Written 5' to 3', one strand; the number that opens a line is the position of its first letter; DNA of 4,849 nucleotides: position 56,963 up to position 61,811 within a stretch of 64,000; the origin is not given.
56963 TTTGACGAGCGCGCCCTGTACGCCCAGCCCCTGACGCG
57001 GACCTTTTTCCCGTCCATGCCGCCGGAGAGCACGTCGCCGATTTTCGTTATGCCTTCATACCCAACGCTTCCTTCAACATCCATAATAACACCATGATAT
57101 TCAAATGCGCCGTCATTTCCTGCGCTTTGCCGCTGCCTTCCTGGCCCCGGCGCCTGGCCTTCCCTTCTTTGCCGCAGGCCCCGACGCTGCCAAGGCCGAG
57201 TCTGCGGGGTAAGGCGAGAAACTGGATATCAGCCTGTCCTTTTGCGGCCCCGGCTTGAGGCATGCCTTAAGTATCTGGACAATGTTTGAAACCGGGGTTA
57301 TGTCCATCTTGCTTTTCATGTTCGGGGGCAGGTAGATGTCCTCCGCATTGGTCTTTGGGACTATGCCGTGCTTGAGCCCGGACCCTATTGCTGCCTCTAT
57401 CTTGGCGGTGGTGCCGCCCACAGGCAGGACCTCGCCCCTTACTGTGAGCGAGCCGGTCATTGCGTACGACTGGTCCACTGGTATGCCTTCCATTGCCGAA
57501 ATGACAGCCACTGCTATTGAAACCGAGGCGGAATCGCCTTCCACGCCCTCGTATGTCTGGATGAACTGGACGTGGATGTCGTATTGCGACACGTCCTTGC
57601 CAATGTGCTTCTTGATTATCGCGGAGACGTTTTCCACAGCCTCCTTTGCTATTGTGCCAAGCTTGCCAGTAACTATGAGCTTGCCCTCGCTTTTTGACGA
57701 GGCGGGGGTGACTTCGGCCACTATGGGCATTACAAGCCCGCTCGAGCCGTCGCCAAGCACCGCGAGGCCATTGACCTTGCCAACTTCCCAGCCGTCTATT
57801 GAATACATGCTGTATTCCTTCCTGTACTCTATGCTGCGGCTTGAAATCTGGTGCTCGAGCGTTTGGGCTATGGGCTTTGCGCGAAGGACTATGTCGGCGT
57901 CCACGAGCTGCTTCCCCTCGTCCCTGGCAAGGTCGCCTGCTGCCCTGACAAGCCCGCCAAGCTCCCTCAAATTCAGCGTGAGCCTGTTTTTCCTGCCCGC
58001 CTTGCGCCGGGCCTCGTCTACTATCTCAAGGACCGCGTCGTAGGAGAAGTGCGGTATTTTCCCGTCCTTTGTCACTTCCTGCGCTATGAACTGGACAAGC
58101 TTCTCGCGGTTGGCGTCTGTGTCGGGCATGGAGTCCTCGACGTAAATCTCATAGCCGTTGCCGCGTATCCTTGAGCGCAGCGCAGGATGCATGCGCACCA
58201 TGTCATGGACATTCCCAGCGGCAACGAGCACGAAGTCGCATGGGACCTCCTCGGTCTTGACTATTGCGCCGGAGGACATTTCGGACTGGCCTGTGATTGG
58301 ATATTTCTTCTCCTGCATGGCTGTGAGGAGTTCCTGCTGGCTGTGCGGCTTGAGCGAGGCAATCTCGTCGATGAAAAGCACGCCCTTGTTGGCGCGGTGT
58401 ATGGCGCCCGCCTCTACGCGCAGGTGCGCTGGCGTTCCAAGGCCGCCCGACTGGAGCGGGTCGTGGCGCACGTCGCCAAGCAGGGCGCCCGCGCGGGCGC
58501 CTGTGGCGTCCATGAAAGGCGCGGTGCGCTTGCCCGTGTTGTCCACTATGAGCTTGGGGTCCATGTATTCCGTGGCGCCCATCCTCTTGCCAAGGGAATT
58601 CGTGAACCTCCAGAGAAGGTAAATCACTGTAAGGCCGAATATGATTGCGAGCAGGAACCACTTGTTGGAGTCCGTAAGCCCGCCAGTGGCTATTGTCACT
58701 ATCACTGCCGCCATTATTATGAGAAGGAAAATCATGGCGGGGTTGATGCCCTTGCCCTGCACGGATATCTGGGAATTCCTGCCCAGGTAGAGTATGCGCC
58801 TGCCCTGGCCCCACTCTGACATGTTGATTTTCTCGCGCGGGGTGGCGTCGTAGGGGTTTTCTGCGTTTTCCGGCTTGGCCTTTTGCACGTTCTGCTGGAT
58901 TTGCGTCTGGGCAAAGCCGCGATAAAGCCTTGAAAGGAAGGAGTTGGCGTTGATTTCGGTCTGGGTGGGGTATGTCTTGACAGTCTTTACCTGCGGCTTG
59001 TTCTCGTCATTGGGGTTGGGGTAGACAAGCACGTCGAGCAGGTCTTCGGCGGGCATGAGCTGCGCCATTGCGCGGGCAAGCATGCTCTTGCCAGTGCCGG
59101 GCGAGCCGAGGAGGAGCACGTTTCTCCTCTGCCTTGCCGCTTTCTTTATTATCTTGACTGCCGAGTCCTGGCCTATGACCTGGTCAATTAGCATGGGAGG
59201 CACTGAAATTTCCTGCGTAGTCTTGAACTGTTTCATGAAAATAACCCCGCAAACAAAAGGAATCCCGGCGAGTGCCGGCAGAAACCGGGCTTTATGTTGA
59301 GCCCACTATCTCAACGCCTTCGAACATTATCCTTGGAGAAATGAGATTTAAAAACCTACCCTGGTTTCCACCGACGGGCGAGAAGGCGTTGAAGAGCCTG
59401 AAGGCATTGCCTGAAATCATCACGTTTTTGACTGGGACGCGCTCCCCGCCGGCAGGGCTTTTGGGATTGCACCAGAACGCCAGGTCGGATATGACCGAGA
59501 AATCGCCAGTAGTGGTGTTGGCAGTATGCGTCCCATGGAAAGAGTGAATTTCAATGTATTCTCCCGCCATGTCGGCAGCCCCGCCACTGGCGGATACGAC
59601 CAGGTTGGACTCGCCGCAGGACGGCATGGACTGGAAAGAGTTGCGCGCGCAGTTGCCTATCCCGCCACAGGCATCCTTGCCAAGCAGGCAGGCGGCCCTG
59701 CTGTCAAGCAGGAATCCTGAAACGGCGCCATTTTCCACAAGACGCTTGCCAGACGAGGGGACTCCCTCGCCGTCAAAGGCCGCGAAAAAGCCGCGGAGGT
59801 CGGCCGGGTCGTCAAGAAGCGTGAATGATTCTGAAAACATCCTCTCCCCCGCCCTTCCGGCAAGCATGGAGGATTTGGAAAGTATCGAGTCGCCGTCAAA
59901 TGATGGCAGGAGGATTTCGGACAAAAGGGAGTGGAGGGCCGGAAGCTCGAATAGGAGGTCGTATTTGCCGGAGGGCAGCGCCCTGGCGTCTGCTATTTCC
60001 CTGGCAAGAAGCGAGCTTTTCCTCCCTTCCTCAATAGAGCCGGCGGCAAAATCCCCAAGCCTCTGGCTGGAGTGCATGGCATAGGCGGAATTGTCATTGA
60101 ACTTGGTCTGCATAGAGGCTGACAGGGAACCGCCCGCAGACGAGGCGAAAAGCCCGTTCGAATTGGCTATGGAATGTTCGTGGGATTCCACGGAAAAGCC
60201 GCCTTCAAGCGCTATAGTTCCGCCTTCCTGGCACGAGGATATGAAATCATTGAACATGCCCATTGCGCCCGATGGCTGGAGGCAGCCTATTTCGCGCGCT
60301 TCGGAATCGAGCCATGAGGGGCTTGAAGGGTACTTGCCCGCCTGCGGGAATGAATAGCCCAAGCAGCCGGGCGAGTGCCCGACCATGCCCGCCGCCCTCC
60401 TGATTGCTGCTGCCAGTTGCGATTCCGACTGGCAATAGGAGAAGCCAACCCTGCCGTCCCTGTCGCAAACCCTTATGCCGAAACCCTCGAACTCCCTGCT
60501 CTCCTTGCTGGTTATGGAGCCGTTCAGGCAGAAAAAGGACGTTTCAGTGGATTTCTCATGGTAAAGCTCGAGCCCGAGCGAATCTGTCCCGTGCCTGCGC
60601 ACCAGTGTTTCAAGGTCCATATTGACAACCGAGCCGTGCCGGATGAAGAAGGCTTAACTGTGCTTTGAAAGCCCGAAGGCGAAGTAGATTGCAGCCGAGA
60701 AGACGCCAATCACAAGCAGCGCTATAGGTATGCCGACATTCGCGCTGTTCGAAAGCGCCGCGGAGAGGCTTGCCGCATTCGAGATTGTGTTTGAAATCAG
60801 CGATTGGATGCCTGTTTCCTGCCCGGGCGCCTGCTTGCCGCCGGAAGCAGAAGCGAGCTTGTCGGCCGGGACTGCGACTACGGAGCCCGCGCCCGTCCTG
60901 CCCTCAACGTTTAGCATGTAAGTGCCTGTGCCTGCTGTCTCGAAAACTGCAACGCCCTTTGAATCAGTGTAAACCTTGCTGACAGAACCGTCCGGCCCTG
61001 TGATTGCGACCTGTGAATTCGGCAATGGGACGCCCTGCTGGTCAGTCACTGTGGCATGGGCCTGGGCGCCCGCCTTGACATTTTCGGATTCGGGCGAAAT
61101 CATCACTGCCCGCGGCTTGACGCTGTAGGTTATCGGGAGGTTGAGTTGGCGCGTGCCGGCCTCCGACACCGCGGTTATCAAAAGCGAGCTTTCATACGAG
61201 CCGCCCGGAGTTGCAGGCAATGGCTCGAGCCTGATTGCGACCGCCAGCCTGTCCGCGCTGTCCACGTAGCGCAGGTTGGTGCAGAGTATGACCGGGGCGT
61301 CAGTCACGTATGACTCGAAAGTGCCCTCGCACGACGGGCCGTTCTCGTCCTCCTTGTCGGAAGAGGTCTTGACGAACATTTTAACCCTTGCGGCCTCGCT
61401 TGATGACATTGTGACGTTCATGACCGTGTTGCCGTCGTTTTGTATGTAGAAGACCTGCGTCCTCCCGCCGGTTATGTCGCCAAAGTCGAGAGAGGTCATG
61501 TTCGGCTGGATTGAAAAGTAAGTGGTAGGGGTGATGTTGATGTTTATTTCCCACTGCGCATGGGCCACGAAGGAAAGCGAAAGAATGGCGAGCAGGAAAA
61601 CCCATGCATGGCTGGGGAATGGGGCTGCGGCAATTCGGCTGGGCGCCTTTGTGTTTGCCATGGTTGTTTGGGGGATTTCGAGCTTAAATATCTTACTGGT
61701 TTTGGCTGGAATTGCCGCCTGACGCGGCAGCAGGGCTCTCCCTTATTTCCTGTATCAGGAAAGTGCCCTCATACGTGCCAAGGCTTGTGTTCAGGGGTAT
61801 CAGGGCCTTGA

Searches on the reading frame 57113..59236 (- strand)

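Call 50: search_protein_families(library=pfam, proteins=[window:57113-59236:-], max_evalue=0.001)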
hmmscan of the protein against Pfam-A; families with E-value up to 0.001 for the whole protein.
window:57113-59236:- (707 aa): 16 families
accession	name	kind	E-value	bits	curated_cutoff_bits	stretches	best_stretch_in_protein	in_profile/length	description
PF05362.19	Lon_C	-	5.5e-30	104.9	21.1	1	484-660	26-203/205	Lon protease (S16) C-terminal proteolytic domain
PF01078.27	Mg_chelatase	-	3.3e-15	56.5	20.3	2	18-64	3-49/207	Magnesium chelatase, subunit ChlI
PF00158.32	Sigma54_activat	-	1.2e-14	54.8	20.2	2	275-320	85-130/168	Sigma-54 interaction domain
PF07728.20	AAA_5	-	1.8e-11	44.6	22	1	278-356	65-138/139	AAA domain (dynein-related subfamily)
PF00004.35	AAA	-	2.5e-09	38.1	21.2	0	40-64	1-25/131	ATPase family associated with various cellular activities (AAA)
PF13541.12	ChlI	-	4.1e-09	36.8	27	1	516-630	8-121/121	Subunit ChlI of Mg-chelatase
PF20436.4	LonB_AAA-LID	-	2.3e-08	34.4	22.4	1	396-453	1-58/65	Archaeal LonB, AAA+ ATPase LID domain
PF00493.29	MCM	-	2.5e-08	33.7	23.3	0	272-311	110-149/224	MCM P-loop domain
PF14532.12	Sigma54_activ_2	-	3e-07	31.2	25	0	30-63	14-47/138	Sigma-54 interaction domain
PF05496.18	RuvB_N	-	1.8e-06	28.3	27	0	14-62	3-58/159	Holliday junction DNA helicase RuvB P-loop domain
PF13401.12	AAA_22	-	1.2e-05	26.1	27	0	36-112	4-62/130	AAA domain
PF13654.12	AAA_32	-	1.9e-05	25.1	21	1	240-342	4-108/133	LonB-like, AAA domain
PF20030.5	bpMoxR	-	3.1e-05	23.6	27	1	17-63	11-57/205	MoxR domain in the MoxR-vWA-beta-propeller ternary systems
PF13191.12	AAA_16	-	4.1e-05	24.6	32.6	1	30-64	16-51/167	AAA ATPase domain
PF07726.17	AAA_3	-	0.00011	22.5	27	0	273-319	55-98/131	ATPase family associated with various cellular activities (AAA)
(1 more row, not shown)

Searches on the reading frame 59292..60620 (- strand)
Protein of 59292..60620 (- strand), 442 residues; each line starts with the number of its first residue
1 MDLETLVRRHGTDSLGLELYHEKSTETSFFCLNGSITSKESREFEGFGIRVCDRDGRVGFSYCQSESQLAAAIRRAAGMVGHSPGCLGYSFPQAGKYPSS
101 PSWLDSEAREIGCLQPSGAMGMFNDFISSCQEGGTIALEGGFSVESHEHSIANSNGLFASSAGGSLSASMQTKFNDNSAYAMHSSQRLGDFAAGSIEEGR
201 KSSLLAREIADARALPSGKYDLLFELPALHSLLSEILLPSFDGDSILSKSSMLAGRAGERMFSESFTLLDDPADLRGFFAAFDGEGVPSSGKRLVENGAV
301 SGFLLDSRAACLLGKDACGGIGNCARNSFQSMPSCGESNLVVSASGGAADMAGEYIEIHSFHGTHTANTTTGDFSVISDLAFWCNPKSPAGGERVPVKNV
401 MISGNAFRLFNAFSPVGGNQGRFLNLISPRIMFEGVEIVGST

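Call 50: search_protein_families(library=pfam, proteins=[window:59292-60620:-], max_evalue=0.001)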
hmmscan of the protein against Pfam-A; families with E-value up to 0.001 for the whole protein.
window:59292-60620:- (442 aa): 2 families
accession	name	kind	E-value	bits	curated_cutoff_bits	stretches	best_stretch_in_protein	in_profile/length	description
PF19289.4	PmbA_TldD_3rd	-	6.6e-42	143.6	22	1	217-440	1-220/220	PmbA/TldA metallopeptidase C-terminal domain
PF01523.21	PmbA_TldD_1st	-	2.4e-11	44.1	20.9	1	18-78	2-63/65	PmbA/TldA metallopeptidase domain 1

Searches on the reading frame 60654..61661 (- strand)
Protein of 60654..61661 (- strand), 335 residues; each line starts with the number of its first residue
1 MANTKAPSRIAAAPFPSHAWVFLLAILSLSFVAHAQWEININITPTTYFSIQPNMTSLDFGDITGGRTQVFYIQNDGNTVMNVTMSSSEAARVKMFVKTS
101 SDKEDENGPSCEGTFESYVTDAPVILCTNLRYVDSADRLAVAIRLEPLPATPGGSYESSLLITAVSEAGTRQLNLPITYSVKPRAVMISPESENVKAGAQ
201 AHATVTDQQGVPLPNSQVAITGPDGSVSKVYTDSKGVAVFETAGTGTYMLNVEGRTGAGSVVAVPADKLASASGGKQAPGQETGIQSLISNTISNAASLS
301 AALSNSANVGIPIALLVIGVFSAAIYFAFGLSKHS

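Call 50: search_protein_families(library=pfam, proteins=[window:60654-61661:-], max_evalue=0.001)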
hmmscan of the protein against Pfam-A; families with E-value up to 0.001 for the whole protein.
window:60654-61661:- (335 aa): 2 families
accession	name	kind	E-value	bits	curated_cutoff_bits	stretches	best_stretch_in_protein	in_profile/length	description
PF13620.12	CarboxypepD_reg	-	2.5e-06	28.2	32.3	1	204-255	5-57/82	Carboxypeptidase regulatory-like domain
PF02369.22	Big_1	-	5.2e-05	23.7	34.9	1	198-256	18-80/93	Bacterial Ig-like domain (group 1)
